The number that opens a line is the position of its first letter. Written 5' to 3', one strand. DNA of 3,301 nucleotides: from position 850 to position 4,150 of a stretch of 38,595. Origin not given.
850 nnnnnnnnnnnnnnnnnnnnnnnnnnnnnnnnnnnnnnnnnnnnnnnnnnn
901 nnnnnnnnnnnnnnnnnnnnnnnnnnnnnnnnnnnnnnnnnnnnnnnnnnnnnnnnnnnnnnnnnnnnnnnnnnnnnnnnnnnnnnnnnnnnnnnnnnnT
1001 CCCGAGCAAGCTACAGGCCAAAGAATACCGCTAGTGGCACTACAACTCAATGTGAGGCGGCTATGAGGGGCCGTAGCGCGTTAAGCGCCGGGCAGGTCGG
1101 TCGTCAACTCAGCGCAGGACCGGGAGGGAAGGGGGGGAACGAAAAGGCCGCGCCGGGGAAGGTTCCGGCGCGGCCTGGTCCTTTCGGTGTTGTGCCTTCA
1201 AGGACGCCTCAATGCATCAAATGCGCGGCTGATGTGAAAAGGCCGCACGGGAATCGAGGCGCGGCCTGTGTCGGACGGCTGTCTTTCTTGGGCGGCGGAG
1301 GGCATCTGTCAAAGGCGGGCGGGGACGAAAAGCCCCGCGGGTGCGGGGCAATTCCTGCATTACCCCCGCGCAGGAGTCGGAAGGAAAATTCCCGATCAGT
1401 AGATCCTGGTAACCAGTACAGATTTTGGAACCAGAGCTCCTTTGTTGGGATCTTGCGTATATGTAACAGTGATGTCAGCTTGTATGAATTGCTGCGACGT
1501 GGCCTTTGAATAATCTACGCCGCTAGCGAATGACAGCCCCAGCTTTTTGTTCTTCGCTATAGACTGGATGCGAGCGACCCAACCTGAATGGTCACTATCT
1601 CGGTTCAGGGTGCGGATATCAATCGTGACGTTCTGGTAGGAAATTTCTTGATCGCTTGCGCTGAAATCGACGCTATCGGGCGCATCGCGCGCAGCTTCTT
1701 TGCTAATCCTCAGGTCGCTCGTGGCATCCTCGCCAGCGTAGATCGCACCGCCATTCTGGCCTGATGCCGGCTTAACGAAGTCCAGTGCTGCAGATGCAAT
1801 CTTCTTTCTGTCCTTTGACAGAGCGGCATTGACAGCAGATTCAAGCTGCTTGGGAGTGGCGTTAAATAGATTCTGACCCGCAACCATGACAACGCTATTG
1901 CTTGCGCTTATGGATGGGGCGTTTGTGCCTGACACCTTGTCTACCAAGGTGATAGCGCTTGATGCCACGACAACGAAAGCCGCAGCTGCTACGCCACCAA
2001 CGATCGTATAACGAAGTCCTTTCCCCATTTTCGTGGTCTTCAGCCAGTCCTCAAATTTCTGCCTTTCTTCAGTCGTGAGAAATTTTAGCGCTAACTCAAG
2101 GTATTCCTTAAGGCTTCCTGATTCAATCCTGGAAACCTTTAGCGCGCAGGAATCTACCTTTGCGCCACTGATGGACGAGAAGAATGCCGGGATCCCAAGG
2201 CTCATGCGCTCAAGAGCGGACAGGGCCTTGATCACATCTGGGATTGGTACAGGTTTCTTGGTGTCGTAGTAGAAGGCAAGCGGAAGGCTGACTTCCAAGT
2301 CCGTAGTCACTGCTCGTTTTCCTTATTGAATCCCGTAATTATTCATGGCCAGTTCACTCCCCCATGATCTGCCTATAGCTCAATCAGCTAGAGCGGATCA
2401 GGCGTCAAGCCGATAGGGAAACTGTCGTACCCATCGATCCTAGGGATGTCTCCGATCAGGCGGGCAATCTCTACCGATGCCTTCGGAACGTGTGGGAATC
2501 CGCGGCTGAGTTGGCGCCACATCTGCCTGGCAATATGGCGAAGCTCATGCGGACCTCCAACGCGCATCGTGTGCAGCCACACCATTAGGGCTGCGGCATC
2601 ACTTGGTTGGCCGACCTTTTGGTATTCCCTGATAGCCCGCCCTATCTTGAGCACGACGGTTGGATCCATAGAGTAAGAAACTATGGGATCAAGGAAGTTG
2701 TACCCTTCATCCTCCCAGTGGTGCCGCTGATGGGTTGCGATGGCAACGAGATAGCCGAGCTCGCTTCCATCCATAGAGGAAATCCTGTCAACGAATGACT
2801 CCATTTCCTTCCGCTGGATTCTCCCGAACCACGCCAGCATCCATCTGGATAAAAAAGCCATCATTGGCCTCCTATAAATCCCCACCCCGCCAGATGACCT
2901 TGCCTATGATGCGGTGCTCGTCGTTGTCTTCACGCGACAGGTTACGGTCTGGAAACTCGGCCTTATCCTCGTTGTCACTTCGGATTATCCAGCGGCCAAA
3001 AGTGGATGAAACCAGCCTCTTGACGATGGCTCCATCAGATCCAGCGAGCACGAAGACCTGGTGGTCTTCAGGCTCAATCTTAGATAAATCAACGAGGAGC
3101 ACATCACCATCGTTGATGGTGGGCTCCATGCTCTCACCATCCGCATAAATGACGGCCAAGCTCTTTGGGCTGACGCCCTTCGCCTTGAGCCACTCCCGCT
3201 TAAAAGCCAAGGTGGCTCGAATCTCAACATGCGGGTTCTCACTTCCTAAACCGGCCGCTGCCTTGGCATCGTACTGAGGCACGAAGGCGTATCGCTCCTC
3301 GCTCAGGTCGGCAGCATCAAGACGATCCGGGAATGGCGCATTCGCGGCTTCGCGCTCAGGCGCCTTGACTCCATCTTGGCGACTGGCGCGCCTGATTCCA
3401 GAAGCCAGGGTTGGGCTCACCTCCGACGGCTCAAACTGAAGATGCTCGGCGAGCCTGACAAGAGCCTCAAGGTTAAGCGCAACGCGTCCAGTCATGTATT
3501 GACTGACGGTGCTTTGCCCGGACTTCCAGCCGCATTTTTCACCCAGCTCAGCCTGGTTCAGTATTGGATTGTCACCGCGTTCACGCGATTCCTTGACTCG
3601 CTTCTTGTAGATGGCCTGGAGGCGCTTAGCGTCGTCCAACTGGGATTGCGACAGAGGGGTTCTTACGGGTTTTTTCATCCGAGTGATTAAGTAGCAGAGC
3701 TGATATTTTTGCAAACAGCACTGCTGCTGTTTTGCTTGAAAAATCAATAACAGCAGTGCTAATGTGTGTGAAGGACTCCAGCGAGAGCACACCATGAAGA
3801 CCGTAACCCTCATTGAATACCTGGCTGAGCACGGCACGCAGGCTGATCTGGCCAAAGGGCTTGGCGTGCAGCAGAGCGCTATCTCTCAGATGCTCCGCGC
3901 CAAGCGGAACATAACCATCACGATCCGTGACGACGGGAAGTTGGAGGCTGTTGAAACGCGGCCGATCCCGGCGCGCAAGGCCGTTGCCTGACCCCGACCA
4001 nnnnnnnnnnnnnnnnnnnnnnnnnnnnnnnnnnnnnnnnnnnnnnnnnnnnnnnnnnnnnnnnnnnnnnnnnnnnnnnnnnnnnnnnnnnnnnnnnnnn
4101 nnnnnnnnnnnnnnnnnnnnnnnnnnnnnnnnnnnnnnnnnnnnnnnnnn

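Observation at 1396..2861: Two-gene low-GC cassette co-transcribed downstream of cI (rexAB-like position); candidate exclusion or abortive-infection module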

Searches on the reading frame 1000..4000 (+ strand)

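Call 69: search_protein_families(library=padloc, proteins=[L003:4134-4388:-, L003:3569-4087:-, L003:2796-3572:-, L002:5960-6610:-], max_evalue=0.01)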
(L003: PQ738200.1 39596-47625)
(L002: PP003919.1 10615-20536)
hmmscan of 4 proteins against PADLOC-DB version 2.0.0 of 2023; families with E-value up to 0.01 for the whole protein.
L003:4134-4388:- (84 aa): 0 families

L003:3569-4087:- (172 aa): 2 families
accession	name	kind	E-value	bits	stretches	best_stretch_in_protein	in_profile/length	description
PDLC04538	PDC-M24A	-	1.2e-08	33.4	1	5-109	2-101/146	-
PDLC04537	PDC-M24A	-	0.0011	16.8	1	6-94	2-85/166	-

L003:2796-3572:- (258 aa): 2 families
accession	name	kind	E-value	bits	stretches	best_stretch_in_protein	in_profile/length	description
PDLC04539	PDC-M24B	-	1.3e-13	49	1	24-147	24-146/255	-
PDLC04540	PDC-M24B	-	2.1e-09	35.3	1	23-212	19-204/256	-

L002:5960-6610:- (216 aa): 1 family
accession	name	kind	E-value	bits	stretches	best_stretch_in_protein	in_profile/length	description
PDLC05027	PDC-S48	-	3e-06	24.6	1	35-170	239-375/411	-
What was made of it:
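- PDC-M24A/B at 1e-8 and 1e-13 (call 69).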

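Call 70: search_protein_families(library=pfam, proteins=[L003:4134-4388:-, L003:3569-4087:-, L003:2796-3572:-, L002:5960-6610:-], max_evalue=0.01)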
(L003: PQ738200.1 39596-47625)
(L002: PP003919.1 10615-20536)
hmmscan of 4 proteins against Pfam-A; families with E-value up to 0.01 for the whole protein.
L003:4134-4388:- (84 aa): 1 family
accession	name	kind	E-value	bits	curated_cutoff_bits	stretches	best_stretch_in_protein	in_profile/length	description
PF08570.15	DUF1761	-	0.0023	18.6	31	1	15-67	35-88/123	Protein of unknown function (DUF1761)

L003:3569-4087:- (172 aa): 1 family
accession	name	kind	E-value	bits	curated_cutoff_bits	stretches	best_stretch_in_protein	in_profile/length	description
PF22398.1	DUF6978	-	7.3e-12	46.2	29.6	1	6-125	1-108/133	Family of unknown function (DUF6978)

L003:2796-3572:- (258 aa): 1 family
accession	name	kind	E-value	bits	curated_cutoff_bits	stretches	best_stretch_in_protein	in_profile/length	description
PF08861.15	DUF1828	-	4.1e-16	59.5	22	1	34-123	2-91/91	Domain of unknown function DUF1828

L002:5960-6610:- (216 aa): 1 family
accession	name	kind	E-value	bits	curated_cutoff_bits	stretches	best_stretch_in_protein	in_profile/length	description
PF22746.1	SHOCT-like_DUF2089-C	-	0.0036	17.3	27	1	71-94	6-29/32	SHOCT-like domain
